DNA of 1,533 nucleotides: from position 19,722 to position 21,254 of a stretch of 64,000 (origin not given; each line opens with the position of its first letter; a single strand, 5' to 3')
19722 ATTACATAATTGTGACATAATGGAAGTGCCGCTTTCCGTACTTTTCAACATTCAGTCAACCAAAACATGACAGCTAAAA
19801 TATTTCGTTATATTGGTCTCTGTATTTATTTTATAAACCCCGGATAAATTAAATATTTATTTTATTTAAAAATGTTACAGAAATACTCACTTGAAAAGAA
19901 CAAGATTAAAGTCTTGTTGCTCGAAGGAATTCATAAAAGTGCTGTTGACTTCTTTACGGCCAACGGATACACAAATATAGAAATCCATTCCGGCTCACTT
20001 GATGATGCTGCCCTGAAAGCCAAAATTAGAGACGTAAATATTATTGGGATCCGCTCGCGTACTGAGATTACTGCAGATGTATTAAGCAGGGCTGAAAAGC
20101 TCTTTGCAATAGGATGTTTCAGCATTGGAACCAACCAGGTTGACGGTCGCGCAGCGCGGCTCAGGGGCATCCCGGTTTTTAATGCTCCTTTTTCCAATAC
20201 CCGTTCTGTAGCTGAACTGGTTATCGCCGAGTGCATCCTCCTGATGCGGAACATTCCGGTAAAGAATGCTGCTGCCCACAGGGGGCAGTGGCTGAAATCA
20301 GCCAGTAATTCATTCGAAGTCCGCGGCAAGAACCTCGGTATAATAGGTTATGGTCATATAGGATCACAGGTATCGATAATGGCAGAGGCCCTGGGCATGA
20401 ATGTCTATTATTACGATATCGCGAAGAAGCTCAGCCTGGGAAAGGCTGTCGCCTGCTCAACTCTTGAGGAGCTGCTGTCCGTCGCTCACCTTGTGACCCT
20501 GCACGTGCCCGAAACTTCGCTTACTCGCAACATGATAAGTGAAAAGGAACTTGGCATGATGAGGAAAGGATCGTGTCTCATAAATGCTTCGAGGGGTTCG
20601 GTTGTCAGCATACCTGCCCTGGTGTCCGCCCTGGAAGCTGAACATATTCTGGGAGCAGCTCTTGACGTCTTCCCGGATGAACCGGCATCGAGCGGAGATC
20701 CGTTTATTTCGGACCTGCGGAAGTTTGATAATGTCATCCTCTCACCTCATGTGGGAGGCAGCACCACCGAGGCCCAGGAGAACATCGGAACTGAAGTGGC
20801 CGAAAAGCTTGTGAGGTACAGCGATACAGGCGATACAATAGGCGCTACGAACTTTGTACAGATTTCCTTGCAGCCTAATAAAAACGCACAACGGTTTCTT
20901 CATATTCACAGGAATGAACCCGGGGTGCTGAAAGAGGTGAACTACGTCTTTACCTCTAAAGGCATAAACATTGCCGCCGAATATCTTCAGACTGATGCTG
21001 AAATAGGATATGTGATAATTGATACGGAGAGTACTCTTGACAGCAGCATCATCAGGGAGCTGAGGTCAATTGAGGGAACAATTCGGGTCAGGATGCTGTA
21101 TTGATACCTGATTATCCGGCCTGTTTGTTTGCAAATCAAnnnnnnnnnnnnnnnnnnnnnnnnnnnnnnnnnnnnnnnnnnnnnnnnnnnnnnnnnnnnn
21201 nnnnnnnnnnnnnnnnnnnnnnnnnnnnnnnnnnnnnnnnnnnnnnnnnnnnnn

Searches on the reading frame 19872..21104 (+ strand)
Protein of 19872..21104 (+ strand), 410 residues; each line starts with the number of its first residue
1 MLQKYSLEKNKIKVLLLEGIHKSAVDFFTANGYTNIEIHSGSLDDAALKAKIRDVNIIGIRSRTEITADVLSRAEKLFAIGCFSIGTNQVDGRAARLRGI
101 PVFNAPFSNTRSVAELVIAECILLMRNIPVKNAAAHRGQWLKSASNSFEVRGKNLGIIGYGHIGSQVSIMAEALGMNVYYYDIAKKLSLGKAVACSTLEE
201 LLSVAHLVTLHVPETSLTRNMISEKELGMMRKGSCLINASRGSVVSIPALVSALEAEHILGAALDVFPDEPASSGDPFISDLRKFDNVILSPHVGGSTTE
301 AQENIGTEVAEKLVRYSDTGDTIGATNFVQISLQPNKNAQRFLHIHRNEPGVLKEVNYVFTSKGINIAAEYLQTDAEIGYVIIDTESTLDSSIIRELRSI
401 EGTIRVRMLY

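Call 18: search_protein_families(library=pfam, proteins=[window:19872-21104:+], max_evalue=0.001)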
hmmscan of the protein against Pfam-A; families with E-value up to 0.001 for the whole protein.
window:19872-21104:+ (410 aa): 4 families
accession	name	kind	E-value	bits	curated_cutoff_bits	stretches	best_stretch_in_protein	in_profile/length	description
PF02826.25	2-Hacid_dh_C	-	9.9e-47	159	25.1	1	121-295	4-178/178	D-isomer specific 2-hydroxyacid dehydrogenase, NAD binding domain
PF00389.36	2-Hacid_dh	-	1.3e-32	112.7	24.6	1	14-325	1-132/134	D-isomer specific 2-hydroxyacid dehydrogenase, catalytic domain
PF22629.2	ACT_AHAS_ss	-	1.6e-11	44.7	27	1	343-405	2-67/67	AHAS small subunit-like ACT domain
PF03446.21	NAD_binding_2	-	0.00011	22.7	21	1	155-256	2-109/161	NAD binding domain of 6-phosphogluconate dehydrogenase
